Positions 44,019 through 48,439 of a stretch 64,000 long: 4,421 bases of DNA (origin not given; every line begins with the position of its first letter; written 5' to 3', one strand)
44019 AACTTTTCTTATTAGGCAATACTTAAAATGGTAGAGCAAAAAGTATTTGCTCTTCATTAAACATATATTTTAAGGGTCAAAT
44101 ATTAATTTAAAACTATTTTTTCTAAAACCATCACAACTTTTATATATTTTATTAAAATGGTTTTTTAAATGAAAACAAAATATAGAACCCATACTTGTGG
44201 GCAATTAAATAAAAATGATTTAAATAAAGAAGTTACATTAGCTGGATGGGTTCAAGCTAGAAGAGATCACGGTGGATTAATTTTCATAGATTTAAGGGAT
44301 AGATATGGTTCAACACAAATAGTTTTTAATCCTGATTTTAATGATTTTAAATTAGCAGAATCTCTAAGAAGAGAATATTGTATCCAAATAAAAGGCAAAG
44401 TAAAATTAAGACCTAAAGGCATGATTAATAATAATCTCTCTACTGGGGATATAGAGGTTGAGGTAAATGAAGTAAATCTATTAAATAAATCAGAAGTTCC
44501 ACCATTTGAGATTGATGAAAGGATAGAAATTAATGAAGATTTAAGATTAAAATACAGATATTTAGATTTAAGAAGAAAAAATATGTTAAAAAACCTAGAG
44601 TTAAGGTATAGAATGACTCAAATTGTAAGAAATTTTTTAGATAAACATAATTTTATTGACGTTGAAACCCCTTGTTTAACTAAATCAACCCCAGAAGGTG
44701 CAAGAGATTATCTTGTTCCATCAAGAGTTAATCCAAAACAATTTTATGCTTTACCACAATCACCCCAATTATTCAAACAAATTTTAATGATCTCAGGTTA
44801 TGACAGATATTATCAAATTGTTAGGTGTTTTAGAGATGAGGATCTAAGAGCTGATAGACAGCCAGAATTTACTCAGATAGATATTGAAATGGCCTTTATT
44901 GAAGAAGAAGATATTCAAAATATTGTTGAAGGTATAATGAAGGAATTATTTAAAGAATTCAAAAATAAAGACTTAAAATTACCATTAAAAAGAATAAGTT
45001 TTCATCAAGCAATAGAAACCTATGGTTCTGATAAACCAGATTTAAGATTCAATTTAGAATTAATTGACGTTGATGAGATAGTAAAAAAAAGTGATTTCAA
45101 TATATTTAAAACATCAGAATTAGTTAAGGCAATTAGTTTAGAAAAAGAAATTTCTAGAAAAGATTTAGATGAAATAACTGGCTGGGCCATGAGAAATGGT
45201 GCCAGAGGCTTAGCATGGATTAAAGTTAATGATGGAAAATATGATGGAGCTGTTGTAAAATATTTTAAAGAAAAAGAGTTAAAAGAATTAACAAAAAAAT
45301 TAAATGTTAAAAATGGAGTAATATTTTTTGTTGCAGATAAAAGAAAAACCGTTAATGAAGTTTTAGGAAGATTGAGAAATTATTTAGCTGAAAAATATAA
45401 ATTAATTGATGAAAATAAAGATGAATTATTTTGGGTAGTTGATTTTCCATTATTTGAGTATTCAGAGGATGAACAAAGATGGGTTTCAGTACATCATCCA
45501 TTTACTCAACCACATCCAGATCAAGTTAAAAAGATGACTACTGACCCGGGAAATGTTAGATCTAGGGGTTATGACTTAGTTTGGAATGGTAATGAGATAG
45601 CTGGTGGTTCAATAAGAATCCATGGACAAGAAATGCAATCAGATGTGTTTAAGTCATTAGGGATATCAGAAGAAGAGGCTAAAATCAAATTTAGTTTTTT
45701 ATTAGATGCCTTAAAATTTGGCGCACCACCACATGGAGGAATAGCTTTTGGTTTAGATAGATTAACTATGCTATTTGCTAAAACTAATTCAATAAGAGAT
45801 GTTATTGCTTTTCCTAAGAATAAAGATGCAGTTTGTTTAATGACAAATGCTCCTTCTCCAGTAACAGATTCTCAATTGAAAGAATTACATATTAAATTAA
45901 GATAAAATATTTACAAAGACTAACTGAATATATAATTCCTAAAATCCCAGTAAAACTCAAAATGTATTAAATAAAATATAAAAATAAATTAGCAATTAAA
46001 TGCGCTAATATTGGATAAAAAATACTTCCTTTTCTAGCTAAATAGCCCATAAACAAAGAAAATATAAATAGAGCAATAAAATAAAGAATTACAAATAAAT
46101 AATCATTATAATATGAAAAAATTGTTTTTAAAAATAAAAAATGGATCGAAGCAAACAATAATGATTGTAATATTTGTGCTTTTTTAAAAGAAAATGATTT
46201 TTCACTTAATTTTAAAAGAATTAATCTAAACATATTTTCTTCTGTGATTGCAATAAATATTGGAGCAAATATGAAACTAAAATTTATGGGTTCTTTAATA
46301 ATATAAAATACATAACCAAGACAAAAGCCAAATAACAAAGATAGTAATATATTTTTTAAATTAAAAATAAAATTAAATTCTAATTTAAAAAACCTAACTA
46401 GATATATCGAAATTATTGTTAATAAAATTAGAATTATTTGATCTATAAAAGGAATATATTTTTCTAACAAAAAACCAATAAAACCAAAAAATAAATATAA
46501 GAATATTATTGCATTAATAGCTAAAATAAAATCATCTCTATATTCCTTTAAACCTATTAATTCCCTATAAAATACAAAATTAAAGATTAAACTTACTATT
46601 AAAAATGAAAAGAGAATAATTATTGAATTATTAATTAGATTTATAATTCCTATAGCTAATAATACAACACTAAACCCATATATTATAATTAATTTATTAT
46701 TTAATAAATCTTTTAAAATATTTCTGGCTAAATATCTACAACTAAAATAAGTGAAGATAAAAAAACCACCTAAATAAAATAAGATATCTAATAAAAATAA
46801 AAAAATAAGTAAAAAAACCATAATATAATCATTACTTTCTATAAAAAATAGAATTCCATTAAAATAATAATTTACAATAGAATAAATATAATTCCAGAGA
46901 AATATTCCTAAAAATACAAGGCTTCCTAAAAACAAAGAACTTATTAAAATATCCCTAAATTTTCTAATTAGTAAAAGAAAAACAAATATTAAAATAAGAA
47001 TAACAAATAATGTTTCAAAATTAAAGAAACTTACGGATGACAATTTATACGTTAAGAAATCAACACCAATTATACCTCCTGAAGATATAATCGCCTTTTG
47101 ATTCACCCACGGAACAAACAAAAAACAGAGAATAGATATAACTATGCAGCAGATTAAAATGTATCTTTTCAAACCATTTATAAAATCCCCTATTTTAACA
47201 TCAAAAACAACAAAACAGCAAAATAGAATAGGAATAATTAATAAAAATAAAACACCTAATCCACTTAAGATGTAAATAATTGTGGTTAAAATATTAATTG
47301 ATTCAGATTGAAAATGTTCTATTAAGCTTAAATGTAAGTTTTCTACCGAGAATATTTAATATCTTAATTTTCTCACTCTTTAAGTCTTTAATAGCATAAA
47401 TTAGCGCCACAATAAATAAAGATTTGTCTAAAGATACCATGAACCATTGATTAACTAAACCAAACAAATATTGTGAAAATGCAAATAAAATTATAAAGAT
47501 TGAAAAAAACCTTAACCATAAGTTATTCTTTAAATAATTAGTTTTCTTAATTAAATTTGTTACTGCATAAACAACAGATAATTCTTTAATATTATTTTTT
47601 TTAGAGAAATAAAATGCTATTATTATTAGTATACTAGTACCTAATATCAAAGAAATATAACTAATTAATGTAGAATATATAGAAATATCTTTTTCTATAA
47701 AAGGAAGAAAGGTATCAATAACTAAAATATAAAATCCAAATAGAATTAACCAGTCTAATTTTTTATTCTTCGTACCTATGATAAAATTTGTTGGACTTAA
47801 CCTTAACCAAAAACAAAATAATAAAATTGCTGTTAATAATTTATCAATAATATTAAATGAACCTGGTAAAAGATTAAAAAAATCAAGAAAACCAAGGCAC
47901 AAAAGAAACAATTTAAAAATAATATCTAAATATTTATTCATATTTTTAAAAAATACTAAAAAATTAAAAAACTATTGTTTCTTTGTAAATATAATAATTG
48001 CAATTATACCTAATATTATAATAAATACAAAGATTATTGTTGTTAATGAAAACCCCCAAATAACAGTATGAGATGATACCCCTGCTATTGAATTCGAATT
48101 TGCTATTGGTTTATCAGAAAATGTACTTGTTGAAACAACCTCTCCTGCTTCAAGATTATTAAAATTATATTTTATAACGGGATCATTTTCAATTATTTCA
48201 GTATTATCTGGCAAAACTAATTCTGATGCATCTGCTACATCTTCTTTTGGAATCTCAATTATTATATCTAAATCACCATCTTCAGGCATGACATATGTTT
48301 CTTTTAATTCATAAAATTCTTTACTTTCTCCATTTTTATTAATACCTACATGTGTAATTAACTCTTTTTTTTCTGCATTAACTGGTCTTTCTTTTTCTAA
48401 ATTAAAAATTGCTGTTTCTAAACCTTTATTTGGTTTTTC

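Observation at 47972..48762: Acidic 27-nt-repeat surface protein gene broken by frameshifts at a homopolymer and inside the repeat array (possible phase variation)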

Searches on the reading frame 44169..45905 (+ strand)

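Call 12: search_protein_families(library=pfam, proteins=[window:44169-45905:+], max_evalue=0.1)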
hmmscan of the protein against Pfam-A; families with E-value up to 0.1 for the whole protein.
window:44169-45905:+ (578 aa): 4 families
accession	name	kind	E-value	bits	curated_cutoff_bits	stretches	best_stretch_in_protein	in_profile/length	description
PF00152.25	tRNA-synt_2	-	1.1e-125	419.3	25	1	122-552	1-308/308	tRNA synthetases class II (D, K and N)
PF01336.31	tRNA_anti-codon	-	1.3e-20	73.5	27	1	22-105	1-75/75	OB-fold nucleic acid binding domain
PF02938.19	GAD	-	8.2e-19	68.1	23.4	1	316-399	8-95/95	GAD domain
PF01409.25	tRNA-synt_2d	-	0.00023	21.1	19.8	1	214-271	105-160/246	tRNA synthetases class II core domain (F)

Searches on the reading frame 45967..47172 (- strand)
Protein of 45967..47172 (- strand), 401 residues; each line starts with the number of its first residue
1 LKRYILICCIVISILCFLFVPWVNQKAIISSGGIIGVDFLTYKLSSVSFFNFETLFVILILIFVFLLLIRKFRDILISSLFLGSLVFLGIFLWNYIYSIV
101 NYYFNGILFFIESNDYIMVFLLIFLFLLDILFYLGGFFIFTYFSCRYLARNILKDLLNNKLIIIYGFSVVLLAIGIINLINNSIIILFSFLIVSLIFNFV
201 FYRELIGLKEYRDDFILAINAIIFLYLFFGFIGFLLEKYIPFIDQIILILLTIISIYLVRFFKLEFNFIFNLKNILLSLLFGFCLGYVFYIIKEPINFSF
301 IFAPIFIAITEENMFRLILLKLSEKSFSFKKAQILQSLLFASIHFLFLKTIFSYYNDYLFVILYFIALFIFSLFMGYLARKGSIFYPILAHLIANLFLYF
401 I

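Call 12: search_protein_families(library=pfam, proteins=[window:45967-47172:-], max_evalue=0.1)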
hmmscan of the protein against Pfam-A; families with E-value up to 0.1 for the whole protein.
window:45967-47172:- (401 aa): 1 family
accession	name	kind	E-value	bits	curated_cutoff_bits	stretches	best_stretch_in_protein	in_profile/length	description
PF02517.21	Rce1-like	-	3.3e-12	47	22.4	1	298-397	6-93/93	Type II CAAX prenyl endopeptidase Rce1-like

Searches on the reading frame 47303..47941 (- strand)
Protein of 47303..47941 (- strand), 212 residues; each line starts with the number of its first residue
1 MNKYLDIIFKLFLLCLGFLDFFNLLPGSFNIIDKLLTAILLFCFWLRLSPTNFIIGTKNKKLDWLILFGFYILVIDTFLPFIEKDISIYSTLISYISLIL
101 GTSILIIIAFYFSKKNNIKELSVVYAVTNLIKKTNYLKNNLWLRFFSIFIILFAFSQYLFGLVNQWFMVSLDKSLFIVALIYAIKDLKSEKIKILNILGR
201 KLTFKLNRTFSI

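Call 12: search_protein_families(library=pfam, proteins=[window:47303-47941:-], max_evalue=0.1)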
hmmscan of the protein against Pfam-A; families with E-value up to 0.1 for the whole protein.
window:47303-47941:- (212 aa): 0 families

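Call 21: find_encoding_contigs(protein=window:47303-47941:-, flank=3000, max_places=10)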
Protein window:47303-47941:- (212 aa): no gene with exactly this product is on record in the collection.

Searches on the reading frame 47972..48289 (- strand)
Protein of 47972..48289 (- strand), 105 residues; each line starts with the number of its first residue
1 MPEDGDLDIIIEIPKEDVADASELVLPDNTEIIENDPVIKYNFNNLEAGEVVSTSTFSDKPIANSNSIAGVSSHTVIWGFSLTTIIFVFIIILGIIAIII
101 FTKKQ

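Call 67: find_encoding_contigs(protein=window:47972-48289:-, flank=6000, max_places=10)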
Protein window:47972-48289:- (105 aa): 4 contigs read that carry it; 3 places shown.
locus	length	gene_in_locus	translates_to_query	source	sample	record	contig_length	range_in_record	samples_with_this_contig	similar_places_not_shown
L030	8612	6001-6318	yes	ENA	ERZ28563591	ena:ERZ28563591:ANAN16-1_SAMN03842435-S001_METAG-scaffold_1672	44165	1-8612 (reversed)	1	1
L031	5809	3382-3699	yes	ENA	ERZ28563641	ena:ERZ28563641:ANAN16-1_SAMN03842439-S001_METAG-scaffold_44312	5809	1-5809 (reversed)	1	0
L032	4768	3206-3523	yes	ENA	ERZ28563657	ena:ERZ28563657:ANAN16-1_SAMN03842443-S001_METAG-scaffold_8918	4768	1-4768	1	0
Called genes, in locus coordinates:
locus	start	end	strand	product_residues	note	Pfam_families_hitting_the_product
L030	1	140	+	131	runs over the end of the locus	PF09846:OapB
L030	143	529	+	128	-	PF09845:OapC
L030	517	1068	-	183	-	-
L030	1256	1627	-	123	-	-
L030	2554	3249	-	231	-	PF01135:PCMT, PF08704:GCD14, PF00398:RrnaAD (weak), PF13489:Methyltransf_23 (faint), PF05175:MTS, PF13847:Methyltransf_31, PF08241:Methyltransf_11, PF13649:Methyltransf_25 (weak)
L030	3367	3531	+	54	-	-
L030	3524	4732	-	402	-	PF14516:AAA_35 (faint), PF01637:ATPase_2 (weak), PF13191:AAA_16, PF13401:AAA_22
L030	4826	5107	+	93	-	-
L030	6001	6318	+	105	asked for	-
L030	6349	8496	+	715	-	PF02517:Rce1-like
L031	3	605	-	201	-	?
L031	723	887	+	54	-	-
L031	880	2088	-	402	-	PF14516:AAA_35 (faint), PF01637:ATPase_2 (weak), PF13191:AAA_16, PF13401:AAA_22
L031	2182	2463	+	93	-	-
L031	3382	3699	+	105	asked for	-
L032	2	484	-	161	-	?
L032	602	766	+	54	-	-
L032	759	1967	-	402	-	PF14516:AAA_35 (faint), PF01637:ATPase_2 (weak), PF13191:AAA_16, PF13401:AAA_22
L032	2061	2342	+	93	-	-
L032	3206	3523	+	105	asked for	-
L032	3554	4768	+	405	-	?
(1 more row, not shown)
